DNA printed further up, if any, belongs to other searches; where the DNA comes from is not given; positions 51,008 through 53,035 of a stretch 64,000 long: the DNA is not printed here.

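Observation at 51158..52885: Unusual FHA-GAF-HD-GYP-zinc-ribbon architecture and a dispersed c-di-GMP module in the window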

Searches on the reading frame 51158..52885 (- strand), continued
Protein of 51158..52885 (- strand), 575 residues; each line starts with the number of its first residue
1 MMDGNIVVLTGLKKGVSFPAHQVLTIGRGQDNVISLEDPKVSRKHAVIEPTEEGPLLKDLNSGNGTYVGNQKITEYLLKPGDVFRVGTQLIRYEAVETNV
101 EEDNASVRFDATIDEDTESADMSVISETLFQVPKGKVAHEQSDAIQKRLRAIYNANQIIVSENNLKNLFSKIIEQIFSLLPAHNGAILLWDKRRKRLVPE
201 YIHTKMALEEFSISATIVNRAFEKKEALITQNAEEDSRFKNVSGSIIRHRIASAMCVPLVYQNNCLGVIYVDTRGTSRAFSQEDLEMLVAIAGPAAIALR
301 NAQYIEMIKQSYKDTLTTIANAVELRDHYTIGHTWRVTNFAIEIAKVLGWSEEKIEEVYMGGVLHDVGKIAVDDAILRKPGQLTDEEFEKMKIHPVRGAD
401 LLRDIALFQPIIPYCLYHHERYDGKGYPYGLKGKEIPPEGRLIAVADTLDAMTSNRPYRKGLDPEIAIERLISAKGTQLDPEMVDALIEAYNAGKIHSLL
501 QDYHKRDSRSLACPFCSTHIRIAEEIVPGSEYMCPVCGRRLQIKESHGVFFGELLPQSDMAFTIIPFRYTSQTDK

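Call 41: search_protein_families(library=pfam, proteins=[P0123, P0126, P0133, P0137, P0138, P0146, P0151, P0155, P0162, P0172], max_evalue=0.001)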
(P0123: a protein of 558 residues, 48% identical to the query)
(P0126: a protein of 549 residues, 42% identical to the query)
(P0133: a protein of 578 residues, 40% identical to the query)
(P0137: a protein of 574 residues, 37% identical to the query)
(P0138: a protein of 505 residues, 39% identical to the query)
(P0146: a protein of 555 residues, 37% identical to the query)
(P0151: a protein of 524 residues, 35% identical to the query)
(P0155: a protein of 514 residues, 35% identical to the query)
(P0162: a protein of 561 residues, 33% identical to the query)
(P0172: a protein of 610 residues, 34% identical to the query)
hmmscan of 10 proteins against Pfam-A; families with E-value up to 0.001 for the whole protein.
P0123 (558 aa): 8 families
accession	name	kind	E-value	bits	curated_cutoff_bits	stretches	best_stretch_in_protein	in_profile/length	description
PF13487.12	HD_5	-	5.3e-40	137.4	27.2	1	322-485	3-169/170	HD domain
PF01966.28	HD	-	8.2e-23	81.4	22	1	334-455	2-116/116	HD domain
PF00498.31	FHA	-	1.9e-17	63.9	20.7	1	25-87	2-67/67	FHA domain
PF01590.32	GAF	-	3.6e-12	47.4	22.4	1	169-302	1-133/133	GAF domain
PF13185.12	GAF_2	-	1.7e-11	44.9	28.6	1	168-302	2-135/136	GAF domain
PF16697.10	Yop-YscD_cpl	-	1.7e-11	44.7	33.2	1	21-94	16-91/94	Inner membrane component of T3SS, cytoplasmic domain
PF13492.12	GAF_3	-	4.2e-10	40.6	27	1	169-304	1-129/129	GAF domain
PF08668.18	HDOD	-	0.00072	19.5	22.9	0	334-388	96-148/196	HDOD domain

P0126 (549 aa): 7 families
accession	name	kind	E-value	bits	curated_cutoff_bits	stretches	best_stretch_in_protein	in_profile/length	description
PF13487.12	HD_5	-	2.1e-39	135.4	27.2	1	311-475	3-170/170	HD domain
PF01966.28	HD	-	3.1e-17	63.4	22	1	323-444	2-116/116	HD domain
PF00498.31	FHA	-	1.1e-15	58.3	20.7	1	24-87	1-67/67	FHA domain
PF16697.10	Yop-YscD_cpl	-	1.1e-14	54.9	33.2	1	7-94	1-91/94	Inner membrane component of T3SS, cytoplasmic domain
PF13492.12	GAF_3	-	2.5e-13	51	27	1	166-293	2-129/129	GAF domain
PF01590.32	GAF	-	3.6e-12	47.4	22.4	1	167-291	3-133/133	GAF domain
PF13185.12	GAF_2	-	9.6e-10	39.2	28.6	1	166-291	4-135/136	GAF domain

P0133 (578 aa): 7 families
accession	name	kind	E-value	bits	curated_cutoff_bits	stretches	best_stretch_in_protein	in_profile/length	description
PF13487.12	HD_5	-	4.1e-42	144.3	27.2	1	342-507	2-170/170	HD domain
PF01966.28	HD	-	1.8e-22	80.2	22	1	355-476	2-116/116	HD domain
PF00498.31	FHA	-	2.3e-18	66.8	20.7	1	43-105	2-67/67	FHA domain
PF01590.32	GAF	-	1.5e-13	51.8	22.4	1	183-316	2-133/133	GAF domain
PF16697.10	Yop-YscD_cpl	-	5.4e-12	46.2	33.2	1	28-112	4-91/94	Inner membrane component of T3SS, cytoplasmic domain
PF13185.12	GAF_2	-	3.8e-11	43.8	28.6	1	182-316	3-135/136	GAF domain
PF13492.12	GAF_3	-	3.4e-10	40.9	27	1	190-318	9-129/129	GAF domain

P0137 (574 aa): 7 families
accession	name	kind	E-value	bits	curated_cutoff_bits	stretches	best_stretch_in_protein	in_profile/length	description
PF13487.12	HD_5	-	7.3e-40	136.9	27.2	1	328-491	3-169/170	HD domain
PF01966.28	HD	-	4.2e-22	79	22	1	341-461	3-116/116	HD domain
PF00498.31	FHA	-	2.7e-18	66.6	20.7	1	24-87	1-67/67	FHA domain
PF01590.32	GAF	-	6.4e-17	62.8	22.4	1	173-308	1-133/133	GAF domain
PF13185.12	GAF_2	-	1.5e-13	51.6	28.6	1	173-309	3-136/136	GAF domain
PF16697.10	Yop-YscD_cpl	-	8.3e-12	45.7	33.2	1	14-93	10-90/94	Inner membrane component of T3SS, cytoplasmic domain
PF13492.12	GAF_3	-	7.8e-09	36.5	27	1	173-310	1-129/129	GAF domain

P0138 (505 aa): 7 families
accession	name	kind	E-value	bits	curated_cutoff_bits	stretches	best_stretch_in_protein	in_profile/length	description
PF13487.12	HD_5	-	2.5e-36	125.4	27.2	1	324-486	4-169/170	HD domain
PF01966.28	HD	-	9.8e-21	74.6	22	1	336-456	3-116/116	HD domain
PF00498.31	FHA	-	4.9e-19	69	20.7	1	22-85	1-67/67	FHA domain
PF01590.32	GAF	-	5.2e-16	59.8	22.4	1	167-303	1-133/133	GAF domain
PF13185.12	GAF_2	-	7.1e-15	55.9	28.6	1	166-304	2-136/136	GAF domain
PF16697.10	Yop-YscD_cpl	-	1.6e-14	54.3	33.2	1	5-93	1-92/94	Inner membrane component of T3SS, cytoplasmic domain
PF13492.12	GAF_3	-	9.4e-12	45.9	27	1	167-305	1-129/129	GAF domain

P0146 (555 aa): 8 families
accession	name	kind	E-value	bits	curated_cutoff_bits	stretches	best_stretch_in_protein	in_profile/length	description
PF13487.12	HD_5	-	9.7e-43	146.3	27.2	1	332-499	2-170/170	HD domain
PF01966.28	HD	-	3.8e-25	88.9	22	1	344-468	1-116/116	HD domain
PF00498.31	FHA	-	3.9e-18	66.1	20.7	1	31-94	1-67/67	FHA domain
PF01590.32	GAF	-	2.5e-17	64.1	22.4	1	177-313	2-133/133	GAF domain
PF13185.12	GAF_2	-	5.7e-16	59.4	28.6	1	175-314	2-136/136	GAF domain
PF16697.10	Yop-YscD_cpl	-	7e-16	58.7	33.2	1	15-100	4-90/94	Inner membrane component of T3SS, cytoplasmic domain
PF13492.12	GAF_3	-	1.1e-09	39.3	27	1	178-315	3-129/129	GAF domain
PF08668.18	HDOD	-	3.6e-05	23.8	22.9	1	346-397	97-146/196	HDOD domain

P0151 (524 aa): 7 families
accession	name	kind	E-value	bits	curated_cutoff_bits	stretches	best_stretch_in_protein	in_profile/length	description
PF13487.12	HD_5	-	6.7e-37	127.3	27.2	1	330-493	4-170/170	HD domain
PF01966.28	HD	-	1.4e-23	83.8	22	1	342-462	3-116/116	HD domain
PF00498.31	FHA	-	1.5e-17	64.2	20.7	1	25-87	1-65/67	FHA domain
PF13185.12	GAF_2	-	2e-16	60.8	28.6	1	166-310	2-136/136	GAF domain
PF01590.32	GAF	-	2.1e-16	61.1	22.4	1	167-309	1-133/133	GAF domain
PF16697.10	Yop-YscD_cpl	-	8.4e-13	48.8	33.2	1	7-98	2-93/94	Inner membrane component of T3SS, cytoplasmic domain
PF13492.12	GAF_3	-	5.2e-11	43.5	27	1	167-311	1-129/129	GAF domain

P0155 (514 aa): 7 families
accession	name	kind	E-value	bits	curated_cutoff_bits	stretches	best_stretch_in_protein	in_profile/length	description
PF13487.12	HD_5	-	9.4e-42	143.1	27.2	1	323-486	4-170/170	HD domain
PF01590.32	GAF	-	1.3e-19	71.5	22.4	1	166-302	1-133/133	GAF domain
PF00498.31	FHA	-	2.1e-19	70.1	20.7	1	23-86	1-67/67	FHA domain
PF01966.28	HD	-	3.6e-18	66.4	22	1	335-454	3-115/116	HD domain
PF13185.12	GAF_2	-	1.6e-17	64.4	28.6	1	165-303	2-136/136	GAF domain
PF16697.10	Yop-YscD_cpl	-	7.5e-16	58.6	33.2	1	8-95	4-93/94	Inner membrane component of T3SS, cytoplasmic domain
PF13492.12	GAF_3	-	2.9e-15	57.2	27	1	166-304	1-129/129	GAF domain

P0162 (561 aa): 7 families
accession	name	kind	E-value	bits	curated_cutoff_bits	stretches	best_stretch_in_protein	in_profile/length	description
PF13487.12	HD_5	-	6.2e-37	127.4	27.2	1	328-491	4-170/170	HD domain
PF01966.28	HD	-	4.5e-22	79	22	1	339-460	2-116/116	HD domain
PF01590.32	GAF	-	2.9e-18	67.1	22.4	1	170-307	1-133/133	GAF domain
PF13185.12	GAF_2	-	3.6e-18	66.5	28.6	1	169-308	2-136/136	GAF domain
PF00498.31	FHA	-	3.8e-18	66.1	20.7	1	25-87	1-66/67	FHA domain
PF16697.10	Yop-YscD_cpl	-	1.3e-15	57.8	33.2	1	9-95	4-91/94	Inner membrane component of T3SS, cytoplasmic domain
PF13492.12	GAF_3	-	6.3e-13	49.7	27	1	171-309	2-129/129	GAF domain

P0172 (610 aa): 7 families
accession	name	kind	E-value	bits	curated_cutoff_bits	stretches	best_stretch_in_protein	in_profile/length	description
PF13487.12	HD_5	-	9.1e-42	143.1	27.2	1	335-500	2-170/170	HD domain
PF01966.28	HD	-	7.7e-23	81.4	22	1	349-469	3-116/116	HD domain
PF00498.31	FHA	-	3.2e-15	56.8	20.7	1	24-92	2-67/67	FHA domain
PF01590.32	GAF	-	9.9e-15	55.7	22.4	1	171-316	1-133/133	GAF domain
PF13185.12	GAF_2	-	1.4e-14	54.9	28.6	1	170-317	2-136/136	GAF domain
PF16697.10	Yop-YscD_cpl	-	3.3e-11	43.7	33.2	1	6-99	2-91/94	Inner membrane component of T3SS, cytoplasmic domain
PF13492.12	GAF_3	-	6.7e-09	36.7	27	1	171-318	1-129/129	GAF domain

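Call 42: find_related_loci(query=A1, collection=genome_contigs, flank=6000)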
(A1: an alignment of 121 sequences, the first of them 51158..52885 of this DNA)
Query A1 (575 aa) in genome_contigs; peptide patterns used: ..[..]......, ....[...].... (x = any residue, [..] = any of these).
600 stretches matched a pattern (row limit reached: there are more); 600 encode a relative of the query (tblastn E <= 1e-3); the best 80 are kept; 80 distinct loci.
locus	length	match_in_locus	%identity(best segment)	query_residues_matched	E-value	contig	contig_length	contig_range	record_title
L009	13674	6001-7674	52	5-561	0e+0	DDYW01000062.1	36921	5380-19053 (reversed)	MAG TPA_asm: Candidatus Hydrogenedentes bacterium UBA2224 UBA2224_contig_35994, whole genome shotgun sequence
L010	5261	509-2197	48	1-560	7e-179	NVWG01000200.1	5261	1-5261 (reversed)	MAG: Candidatus Hydrogenedentota bacterium isolate NORP43 Contig_source1383C_21637, whole genome shotgun sequence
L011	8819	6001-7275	43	147-501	1e-88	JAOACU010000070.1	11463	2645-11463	MAG: Anaerolineae bacterium isolate SKW216 NODE_69_length_11463_cov_3.569471, whole genome shotgun sequence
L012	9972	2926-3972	38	147-491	1e-73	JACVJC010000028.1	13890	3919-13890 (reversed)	MAG: Candidatus Geothermocultor quzhuomuensis isolate QZM4_1.bin.14 contig028, whole genome shotgun sequence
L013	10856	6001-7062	37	149-496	3e-67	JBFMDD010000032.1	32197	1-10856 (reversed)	MAG: bacterium isolate MAG210 MAG210_32, whole genome shotgun sequence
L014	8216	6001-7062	34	149-495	3e-64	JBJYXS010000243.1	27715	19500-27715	MAG: Anaerolineales bacterium isolate S5_7_050615r2r1_18 S5_7_050615r2r1_18_000000000243, whole genome shotgun sequence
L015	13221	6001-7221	33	93-485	2e-60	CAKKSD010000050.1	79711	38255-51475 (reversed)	Thermodesulfovibrionia bacterium isolate Hainich-H32-bin005-1 genome assembly, contig: H32-bin005_1_Hain_H32_02um_R1_102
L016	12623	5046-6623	44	147-499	8e-60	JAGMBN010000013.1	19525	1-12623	MAG: bacterium isolate RS_16_22 ZL425.bin.22.fa_13, whole genome shotgun sequence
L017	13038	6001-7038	34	147-489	1e-59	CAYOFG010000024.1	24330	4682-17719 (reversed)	MAG TPA_asm: uncultured Clostridia bacterium isolate binchicken_co376_202 genome assembly, contig: NODE_1830_length_2433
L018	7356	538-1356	42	247-496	7e-59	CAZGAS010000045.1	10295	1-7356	MAG TPA_asm: uncultured Planctomycetia bacterium isolate SRP191223_co1_21 genome assembly, contig: NODE_7648_length_1029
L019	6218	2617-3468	39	224-514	1e-57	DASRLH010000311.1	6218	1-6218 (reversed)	MAG TPA_asm: Tepidisphaeraceae bacterium isolate SMAG_U10183 k141_199179, whole genome shotgun sequence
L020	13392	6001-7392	30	24-484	3e-56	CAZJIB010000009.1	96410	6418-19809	MAG TPA_asm: uncultured Isosphaeraceae bacterium isolate SRP308112_co1_403 genome assembly, contig: NODE_134_length_9641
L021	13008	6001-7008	36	149-489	3e-55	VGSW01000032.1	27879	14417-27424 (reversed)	MAG: Deltaproteobacteria bacterium isolate K_DeepCast_300m_m2_211 K_DeepCast_300m_m2_211_Ga0194111_10001591, whole genom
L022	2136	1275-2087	38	240-496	3e-56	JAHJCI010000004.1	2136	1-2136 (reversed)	MAG: Candidatus Omnitrophota bacterium isolate Modern_marine.mb.30 Modern_marine.mb.30_k141_58626, whole genome shotgun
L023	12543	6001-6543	49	316-496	4e-54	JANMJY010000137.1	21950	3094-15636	MAG: Actinomycetes bacterium isolate OTE_64_metabat_291 OTE_64_k141_2240516, whole genome shotgun sequence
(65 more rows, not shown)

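Call 46: list_cluster_members(proteins=[P0121, P0124, P0125, P0127, P0128, P0130, P0131, P0134, P0135, P0160])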
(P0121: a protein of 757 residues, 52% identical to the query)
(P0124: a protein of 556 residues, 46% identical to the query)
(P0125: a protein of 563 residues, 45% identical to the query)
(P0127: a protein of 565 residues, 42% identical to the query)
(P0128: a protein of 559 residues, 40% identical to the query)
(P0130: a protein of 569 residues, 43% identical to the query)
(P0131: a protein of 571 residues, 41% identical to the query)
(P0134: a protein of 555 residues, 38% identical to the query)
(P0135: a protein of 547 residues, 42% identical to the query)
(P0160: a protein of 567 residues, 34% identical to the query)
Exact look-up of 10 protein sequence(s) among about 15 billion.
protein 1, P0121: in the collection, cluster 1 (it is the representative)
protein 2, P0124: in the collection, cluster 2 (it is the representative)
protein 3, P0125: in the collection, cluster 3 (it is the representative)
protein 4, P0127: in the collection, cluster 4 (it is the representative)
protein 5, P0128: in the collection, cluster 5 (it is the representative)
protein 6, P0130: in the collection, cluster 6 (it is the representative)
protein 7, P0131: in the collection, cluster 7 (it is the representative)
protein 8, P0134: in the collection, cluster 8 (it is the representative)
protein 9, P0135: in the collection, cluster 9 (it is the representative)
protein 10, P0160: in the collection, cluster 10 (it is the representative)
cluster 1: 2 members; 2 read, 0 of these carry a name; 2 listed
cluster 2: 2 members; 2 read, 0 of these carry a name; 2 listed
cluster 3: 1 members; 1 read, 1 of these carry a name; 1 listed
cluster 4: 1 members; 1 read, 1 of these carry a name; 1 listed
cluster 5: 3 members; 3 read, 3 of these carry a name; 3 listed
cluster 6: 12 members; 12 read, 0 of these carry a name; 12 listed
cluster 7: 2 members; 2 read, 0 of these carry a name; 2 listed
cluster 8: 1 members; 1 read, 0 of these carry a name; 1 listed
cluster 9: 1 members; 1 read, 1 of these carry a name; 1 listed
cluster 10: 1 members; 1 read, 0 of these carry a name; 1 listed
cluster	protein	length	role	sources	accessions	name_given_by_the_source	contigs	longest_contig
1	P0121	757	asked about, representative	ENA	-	-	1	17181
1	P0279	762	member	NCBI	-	-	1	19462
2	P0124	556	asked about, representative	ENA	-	-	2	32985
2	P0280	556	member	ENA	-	-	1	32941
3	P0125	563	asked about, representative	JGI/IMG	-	putative nucleotidyltransferase with HDIG domain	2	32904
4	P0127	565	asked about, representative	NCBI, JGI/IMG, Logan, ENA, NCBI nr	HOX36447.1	MAG TPA: HD domain-containing protein [Candidatus Brocadiia bacterium] | HD domain-containing protein [Candidatus Brocadiia bacterium]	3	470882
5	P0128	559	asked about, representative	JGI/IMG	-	putative nucleotidyltransferase with HDIG domain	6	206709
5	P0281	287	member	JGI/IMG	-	putative nucleotidyltransferase with HDIG domain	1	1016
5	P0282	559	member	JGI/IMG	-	putative nucleotidyltransferase with HDIG domain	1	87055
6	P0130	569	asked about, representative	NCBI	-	-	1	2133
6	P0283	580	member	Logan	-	-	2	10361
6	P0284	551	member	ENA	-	-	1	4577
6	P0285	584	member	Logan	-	-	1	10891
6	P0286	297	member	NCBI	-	-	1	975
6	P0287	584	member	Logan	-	-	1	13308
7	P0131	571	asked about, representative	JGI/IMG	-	-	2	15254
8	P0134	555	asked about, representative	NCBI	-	-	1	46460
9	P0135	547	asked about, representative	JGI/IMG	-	HD-GYP domain-containing protein (c-di-GMP phosphodiesterase class II)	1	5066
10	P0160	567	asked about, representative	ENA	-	-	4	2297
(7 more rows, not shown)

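Call 55: search_protein_families(library=pfam, proteins=[L020:1429-2451:+, L020:4511-5194:-, L020:5920-7467:+, L020:7474-8685:-, L020:8682-9284:-, L020:9299-10333:-, L020:10330-11913:-, L009:4457-5497:-, L009:7958-9229:+, L009:9946-11619:+], max_evalue=0.00001)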
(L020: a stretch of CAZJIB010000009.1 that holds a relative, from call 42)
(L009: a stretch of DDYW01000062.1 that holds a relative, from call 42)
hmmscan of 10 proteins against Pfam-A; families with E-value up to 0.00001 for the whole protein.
L020:1429-2451:+ (340 aa): 0 families

L020:4511-5194:- (227 aa): 1 family
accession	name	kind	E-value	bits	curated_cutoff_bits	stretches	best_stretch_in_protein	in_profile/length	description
PF00687.26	Ribosomal_L1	-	1.8e-58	197.8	32.2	1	31-221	1-198/198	Ribosomal protein L1p/L10e family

L020:5920-7467:+ (515 aa): 4 families
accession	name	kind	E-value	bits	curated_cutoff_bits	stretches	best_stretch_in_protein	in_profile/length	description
PF13487.12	HD_5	-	8.9e-37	126.9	27.2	1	327-490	4-170/170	HD domain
PF01966.28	HD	-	5.9e-20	72.1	22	1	339-459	3-116/116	HD domain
PF00498.31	FHA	-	4.4e-16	59.5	20.7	1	29-98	2-66/67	FHA domain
PF16697.10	Yop-YscD_cpl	-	1.4e-06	28.9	33.2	1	25-106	16-91/94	Inner membrane component of T3SS, cytoplasmic domain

L020:7474-8685:- (403 aa): 2 families
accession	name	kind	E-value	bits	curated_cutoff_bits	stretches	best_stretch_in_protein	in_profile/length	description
PF01546.33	Peptidase_M20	-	2.3e-45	155.5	24.6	1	80-400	2-205/206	Peptidase family M20/M25/M40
PF07687.19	M20_dimer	-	1.5e-12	47.8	21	1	197-296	6-105/107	Peptidase dimerisation domain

L020:8682-9284:- (200 aa): 1 family
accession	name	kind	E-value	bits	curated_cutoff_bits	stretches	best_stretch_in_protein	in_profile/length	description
PF00472.26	RF-1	-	1.2e-11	45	35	1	47-106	12-73/116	RF-1 domain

L020:9299-10333:- (344 aa): 1 family
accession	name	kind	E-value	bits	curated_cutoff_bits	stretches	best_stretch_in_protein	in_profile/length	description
PF00814.31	TsaD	-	1.2e-82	278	24.8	1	24-319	1-263/264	tRNA N6-adenosine threonylcarbamoyltransferase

L020:10330-11913:- (527 aa): 4 families
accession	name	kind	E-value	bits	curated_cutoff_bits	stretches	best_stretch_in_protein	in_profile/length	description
PF03572.23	Peptidase_S41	-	1.2e-43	149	24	1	241-408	2-162/165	Peptidase family S41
PF17820.7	PDZ_6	-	3.5e-08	33.5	27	1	147-200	2-53/54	PDZ domain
PF13180.12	PDZ_2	-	1.6e-07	31.9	27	1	133-211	2-78/80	PDZ domain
PF00595.29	PDZ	-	3.1e-06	27.9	23.2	1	134-199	12-80/81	PDZ domain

L009:4457-5497:- (346 aa): 2 families
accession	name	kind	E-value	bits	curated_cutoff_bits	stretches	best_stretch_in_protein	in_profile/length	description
PF13401.12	AAA_22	-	6.6e-18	65.7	27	1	50-176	3-123/130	AAA domain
PF13191.12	AAA_16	-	3.5e-07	31.3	32.6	1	41-165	12-131/167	AAA ATPase domain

L009:7958-9229:+ (423 aa): 1 family
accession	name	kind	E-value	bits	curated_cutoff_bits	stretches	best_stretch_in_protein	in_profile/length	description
PF06074.18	Portal_Mu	-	1.6e-07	31.4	23.9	1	89-256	25-188/336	Portal protein of Mu bacteriophage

L009:9946-11619:+ (557 aa): 0 families

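Call 56: find_encoding_contigs(protein=P0067, flank=6000, max_places=1)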
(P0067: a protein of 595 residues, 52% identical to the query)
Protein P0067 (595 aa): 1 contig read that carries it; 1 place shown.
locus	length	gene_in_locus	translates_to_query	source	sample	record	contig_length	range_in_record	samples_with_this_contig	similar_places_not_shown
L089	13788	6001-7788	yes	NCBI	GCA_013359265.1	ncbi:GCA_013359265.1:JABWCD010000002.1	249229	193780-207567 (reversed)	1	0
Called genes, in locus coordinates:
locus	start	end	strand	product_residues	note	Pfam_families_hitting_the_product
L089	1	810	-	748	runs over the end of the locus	PF01656:CbiA (weak), PF09140:MipZ (weak), PF10609:ParA, PF13614:AAA_31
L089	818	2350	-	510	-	PF02563:Poly_export, PF03958:Secretin_N, PF00263:Secretin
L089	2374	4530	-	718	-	PF07719:TPR_2 (faint), PF01476:LysM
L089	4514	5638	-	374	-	PF13191:AAA_16 (weak), PF13401:AAA_22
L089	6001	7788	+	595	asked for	PF16697:Yop-YscD_cpl, PF00498:FHA, PF01590:GAF, PF13185:GAF_2, PF13492:GAF_3, PF13487:HD_5, PF01966:HD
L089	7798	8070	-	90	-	PF00076:RRM_1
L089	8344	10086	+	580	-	PF13231:PMT_2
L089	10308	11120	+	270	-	PF02673:BacA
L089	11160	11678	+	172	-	PF00578:AhpC-TSA, PF08534:Redoxin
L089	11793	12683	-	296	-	PF07963:N_methyl, PF07596:SBP_bac_10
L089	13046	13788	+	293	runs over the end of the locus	-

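Call 57: find_encoding_contigs(protein=P0072, flank=6000, max_places=1)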
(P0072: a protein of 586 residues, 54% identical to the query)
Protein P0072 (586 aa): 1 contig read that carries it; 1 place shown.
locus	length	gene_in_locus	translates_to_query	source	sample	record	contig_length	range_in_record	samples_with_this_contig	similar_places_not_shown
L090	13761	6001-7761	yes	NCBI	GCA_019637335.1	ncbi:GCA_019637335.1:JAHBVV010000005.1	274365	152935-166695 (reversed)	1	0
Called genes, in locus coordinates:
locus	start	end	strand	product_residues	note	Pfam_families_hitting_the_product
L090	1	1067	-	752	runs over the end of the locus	PF01656:CbiA, PF09140:MipZ (weak), PF10609:ParA, PF13614:AAA_31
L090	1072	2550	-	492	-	PF02563:Poly_export, PF03958:Secretin_N, PF00263:Secretin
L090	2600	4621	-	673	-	PF13424:TPR_12 (faint)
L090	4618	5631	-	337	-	PF01637:ATPase_2 (faint), PF13191:AAA_16 (weak), PF13401:AAA_22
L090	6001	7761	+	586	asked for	PF16697:Yop-YscD_cpl, PF00498:FHA, PF01590:GAF, PF13185:GAF_2, PF13492:GAF_3, PF13487:HD_5, PF01966:HD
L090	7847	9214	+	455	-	PF00072:Response_reg, PF00158:Sigma54_activat, PF14532:Sigma54_activ_2, PF00004:AAA (weak), PF07724:AAA_2 (weak), PF07728:AAA_5 (weak), PF25601:AAA_lid_14, PF02954:HTH_8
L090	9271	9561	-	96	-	PF18929:DUF5678 (weak)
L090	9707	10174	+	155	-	-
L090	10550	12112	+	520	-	PF12072:RNase_Y_N, PF00013:KH_1 (weak), PF22891:KH_PNO1_2nd (faint), PF01966:HD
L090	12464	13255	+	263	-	PF00149:Metallophos (weak), PF13277:YmdB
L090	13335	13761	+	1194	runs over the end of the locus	PF02463:SMC_N, PF13175:AAA_15, PF13304:AAA_21, PF13476:AAA_23, PF13555:AAA_29 (weak), PF06470:SMC_hinge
